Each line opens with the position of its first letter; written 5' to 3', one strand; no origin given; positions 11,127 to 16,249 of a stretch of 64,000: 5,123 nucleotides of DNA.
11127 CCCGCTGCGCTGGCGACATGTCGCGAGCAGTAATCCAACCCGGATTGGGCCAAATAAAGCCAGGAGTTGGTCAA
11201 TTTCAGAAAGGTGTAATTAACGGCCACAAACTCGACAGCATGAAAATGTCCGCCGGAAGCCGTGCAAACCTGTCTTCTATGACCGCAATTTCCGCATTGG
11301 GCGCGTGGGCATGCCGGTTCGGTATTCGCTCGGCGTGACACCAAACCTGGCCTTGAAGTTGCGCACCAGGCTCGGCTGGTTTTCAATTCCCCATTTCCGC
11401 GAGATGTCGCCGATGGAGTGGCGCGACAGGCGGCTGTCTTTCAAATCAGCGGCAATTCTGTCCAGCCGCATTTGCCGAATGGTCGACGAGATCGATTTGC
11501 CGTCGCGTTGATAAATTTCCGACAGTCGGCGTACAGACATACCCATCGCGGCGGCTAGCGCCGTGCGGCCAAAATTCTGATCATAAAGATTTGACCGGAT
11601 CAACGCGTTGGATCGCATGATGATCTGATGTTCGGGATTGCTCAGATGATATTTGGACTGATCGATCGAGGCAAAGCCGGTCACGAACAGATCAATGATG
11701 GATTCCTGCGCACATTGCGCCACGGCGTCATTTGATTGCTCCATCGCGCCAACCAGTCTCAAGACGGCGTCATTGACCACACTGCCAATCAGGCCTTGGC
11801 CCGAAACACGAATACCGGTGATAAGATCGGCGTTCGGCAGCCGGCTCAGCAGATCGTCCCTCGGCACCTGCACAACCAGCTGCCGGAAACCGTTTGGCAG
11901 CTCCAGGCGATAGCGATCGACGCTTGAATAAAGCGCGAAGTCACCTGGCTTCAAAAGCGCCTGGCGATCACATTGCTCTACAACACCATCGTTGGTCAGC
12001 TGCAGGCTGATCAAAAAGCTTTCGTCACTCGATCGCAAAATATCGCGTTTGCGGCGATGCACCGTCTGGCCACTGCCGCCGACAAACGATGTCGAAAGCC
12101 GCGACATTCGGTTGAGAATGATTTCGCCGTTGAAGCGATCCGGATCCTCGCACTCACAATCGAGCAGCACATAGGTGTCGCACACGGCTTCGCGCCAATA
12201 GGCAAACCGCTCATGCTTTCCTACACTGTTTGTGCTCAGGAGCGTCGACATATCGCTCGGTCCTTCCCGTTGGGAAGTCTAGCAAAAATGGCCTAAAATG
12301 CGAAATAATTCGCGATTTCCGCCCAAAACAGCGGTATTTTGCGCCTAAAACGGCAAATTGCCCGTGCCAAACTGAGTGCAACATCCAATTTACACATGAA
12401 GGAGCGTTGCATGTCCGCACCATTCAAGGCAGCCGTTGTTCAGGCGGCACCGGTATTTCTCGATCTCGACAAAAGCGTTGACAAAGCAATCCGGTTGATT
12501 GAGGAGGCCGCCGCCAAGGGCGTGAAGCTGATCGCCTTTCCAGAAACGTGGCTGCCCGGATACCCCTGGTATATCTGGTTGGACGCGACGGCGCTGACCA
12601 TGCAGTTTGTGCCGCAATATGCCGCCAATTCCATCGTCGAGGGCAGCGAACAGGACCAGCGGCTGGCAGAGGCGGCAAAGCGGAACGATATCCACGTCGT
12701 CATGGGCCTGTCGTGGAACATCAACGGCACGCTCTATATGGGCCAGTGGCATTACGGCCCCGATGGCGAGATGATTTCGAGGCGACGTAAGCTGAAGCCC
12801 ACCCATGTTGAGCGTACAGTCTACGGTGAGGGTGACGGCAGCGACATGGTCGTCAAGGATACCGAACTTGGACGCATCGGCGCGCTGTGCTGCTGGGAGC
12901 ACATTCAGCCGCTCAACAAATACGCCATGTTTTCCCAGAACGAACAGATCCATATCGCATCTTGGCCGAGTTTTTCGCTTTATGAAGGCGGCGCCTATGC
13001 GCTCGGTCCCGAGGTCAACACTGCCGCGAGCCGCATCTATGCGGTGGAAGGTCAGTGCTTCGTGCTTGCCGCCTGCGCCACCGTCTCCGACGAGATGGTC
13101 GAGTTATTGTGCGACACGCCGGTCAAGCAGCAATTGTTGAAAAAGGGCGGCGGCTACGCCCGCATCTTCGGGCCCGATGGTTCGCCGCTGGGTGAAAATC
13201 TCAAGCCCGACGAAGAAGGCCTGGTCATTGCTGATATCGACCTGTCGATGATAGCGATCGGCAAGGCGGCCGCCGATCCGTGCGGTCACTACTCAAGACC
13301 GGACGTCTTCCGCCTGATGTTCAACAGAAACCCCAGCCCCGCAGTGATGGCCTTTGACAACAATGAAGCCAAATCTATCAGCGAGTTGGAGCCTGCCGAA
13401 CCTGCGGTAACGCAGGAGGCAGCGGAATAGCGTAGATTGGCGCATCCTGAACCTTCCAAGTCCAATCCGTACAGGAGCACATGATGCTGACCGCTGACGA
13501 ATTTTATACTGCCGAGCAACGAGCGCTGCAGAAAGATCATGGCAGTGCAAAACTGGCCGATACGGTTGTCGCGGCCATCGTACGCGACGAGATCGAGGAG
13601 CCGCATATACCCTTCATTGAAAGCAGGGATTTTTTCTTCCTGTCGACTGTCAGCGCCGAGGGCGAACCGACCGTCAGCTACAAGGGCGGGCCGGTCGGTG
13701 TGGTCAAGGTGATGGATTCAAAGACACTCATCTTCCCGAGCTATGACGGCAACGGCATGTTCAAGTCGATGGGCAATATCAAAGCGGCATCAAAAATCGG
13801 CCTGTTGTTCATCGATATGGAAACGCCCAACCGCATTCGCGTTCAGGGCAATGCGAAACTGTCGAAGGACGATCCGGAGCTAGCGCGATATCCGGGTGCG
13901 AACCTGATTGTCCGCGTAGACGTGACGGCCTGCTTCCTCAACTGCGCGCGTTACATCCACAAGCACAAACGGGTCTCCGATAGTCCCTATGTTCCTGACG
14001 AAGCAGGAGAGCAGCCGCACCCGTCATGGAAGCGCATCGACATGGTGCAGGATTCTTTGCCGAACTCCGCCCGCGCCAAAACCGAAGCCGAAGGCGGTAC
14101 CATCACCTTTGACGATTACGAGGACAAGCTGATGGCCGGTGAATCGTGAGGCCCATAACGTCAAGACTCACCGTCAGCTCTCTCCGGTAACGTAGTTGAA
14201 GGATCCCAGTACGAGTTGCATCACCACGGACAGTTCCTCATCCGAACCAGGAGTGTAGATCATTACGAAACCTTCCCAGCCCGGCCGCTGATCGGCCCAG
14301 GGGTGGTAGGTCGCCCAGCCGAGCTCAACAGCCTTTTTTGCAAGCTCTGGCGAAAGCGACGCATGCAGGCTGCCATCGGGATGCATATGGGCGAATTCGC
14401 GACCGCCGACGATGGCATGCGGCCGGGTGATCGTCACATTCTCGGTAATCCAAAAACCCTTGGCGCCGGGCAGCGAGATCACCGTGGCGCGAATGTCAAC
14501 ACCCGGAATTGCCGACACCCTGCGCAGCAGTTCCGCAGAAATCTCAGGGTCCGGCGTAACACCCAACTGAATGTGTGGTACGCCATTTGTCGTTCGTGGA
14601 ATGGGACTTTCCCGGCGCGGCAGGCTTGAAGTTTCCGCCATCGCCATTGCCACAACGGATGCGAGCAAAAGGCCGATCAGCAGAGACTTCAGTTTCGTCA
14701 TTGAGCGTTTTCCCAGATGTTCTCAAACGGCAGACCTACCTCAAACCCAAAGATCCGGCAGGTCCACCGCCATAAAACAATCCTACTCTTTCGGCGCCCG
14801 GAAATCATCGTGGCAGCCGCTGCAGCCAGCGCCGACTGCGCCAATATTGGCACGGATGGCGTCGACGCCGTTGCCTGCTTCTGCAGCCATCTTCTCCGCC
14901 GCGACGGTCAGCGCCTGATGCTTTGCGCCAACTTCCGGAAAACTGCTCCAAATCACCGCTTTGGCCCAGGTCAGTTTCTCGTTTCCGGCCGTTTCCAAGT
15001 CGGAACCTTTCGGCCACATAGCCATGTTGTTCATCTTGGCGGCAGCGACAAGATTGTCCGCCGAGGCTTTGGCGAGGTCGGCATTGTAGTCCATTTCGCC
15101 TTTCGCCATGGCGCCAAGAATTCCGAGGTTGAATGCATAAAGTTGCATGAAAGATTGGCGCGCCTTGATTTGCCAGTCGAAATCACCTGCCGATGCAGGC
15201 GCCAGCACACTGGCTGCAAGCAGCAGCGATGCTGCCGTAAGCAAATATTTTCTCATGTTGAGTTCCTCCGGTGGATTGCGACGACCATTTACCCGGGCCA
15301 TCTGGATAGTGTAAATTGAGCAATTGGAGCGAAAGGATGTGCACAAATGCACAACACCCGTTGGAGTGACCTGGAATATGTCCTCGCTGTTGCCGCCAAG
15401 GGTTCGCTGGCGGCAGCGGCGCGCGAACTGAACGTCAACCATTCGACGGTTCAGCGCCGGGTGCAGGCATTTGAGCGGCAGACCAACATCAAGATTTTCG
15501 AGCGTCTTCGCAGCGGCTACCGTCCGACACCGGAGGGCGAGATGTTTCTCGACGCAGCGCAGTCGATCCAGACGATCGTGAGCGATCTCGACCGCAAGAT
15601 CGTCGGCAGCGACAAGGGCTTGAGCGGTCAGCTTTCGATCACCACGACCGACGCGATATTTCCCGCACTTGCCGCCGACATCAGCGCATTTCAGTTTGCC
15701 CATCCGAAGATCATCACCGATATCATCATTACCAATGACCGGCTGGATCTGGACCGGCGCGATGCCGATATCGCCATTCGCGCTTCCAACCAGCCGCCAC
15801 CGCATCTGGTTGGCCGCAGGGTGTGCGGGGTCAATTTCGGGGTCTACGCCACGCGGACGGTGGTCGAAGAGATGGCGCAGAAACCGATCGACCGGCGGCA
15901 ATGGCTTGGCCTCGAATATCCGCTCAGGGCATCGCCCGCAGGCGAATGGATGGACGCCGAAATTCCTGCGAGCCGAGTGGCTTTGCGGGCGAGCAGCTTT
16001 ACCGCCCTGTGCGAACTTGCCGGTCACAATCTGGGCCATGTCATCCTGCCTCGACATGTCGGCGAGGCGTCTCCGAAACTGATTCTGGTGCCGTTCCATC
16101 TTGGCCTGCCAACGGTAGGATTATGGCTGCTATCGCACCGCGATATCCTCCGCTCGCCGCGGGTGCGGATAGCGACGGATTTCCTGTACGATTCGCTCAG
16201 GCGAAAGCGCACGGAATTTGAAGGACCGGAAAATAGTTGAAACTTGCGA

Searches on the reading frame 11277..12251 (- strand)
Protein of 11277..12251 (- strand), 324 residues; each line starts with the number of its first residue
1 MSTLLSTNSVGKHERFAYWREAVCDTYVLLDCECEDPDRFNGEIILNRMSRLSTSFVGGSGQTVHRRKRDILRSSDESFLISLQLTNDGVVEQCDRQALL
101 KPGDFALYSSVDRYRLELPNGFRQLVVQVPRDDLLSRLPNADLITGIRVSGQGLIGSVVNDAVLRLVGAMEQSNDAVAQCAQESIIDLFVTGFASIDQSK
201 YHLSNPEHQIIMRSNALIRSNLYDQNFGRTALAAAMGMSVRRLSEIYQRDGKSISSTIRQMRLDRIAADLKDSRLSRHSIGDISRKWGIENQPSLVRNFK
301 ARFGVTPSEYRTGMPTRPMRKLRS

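Call 68: search_protein_families(library=pfam, proteins=[window:11277-12251:-], max_evalue=0.00001)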
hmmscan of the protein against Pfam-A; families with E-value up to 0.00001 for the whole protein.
window:11277-12251:- (324 aa): 3 families
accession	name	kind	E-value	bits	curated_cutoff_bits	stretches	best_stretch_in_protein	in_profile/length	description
PF14525.12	AraC_binding_2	-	1.4e-19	70.9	27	1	19-189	1-168/173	AraC-binding-like domain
PF12833.13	HTH_18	-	1.1e-15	58.1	33.6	1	232-312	1-79/80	Helix-turn-helix domain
PF00165.29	HTH_AraC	-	1.2e-09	38.5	26.6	1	279-312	10-42/42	Bacterial regulatory helix-turn-helix proteins, AraC family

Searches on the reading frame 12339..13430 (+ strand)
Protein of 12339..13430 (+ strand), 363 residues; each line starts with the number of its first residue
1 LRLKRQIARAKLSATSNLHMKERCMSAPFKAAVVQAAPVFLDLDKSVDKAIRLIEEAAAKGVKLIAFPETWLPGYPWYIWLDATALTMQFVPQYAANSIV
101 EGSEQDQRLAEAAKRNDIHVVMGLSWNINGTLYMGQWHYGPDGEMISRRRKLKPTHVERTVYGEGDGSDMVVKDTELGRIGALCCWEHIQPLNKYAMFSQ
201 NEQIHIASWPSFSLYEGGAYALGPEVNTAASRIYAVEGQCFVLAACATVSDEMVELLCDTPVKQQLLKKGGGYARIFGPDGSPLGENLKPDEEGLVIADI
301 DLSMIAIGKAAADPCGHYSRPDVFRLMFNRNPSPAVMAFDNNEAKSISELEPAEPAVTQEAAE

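Call 68: search_protein_families(library=pfam, proteins=[window:12339-13430:+], max_evalue=0.00001)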
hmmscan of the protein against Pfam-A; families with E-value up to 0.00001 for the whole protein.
window:12339-13430:+ (363 aa): 1 family
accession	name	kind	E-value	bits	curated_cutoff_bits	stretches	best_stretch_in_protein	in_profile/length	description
PF00795.27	CN_hydrolase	-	1.3e-52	179.2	23.2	1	30-305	1-251/256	Carbon-nitrogen hydrolase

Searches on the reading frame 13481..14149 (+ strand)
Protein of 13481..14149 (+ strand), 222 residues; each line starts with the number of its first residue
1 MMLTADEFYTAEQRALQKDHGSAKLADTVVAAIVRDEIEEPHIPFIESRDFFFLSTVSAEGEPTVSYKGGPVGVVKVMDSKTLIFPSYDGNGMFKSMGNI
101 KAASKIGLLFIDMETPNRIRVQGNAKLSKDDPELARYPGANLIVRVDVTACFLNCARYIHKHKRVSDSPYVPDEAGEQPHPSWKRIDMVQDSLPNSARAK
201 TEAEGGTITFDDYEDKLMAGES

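Call 68: search_protein_families(library=pfam, proteins=[window:13481-14149:+], max_evalue=0.00001)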
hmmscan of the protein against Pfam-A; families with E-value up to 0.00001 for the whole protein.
window:13481-14149:+ (222 aa): 1 family
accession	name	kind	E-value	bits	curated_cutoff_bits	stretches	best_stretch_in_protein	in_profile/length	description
PF01243.27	PNPOx_N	-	1.5e-15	58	28.1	1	44-137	7-85/120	Pyridoxamine 5'-phosphate oxidase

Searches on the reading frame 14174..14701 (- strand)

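Call 69: search_protein_families(library=pfam, proteins=[window:14174-14701:-], max_evalue=0.00001)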
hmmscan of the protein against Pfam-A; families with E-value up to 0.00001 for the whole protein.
window:14174-14701:- (175 aa): 1 family
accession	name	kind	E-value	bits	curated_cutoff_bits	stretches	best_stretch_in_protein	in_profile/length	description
PF17648.7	Luciferase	-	5.7e-22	78.1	23.7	1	100-164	1-60/63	Luciferase domain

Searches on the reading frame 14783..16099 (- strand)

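Call 69: search_protein_families(library=pfam, proteins=[window:14783-16099:-], max_evalue=0.00001)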
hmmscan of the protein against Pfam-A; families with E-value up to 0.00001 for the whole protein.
window:14783-16099:- (438 aa): 1 family
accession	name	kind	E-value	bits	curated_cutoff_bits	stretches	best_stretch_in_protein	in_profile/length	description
PF01322.25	Cytochrom_C_2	-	1.4e-25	91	26.5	1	310-434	2-121/121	Cytochrome C'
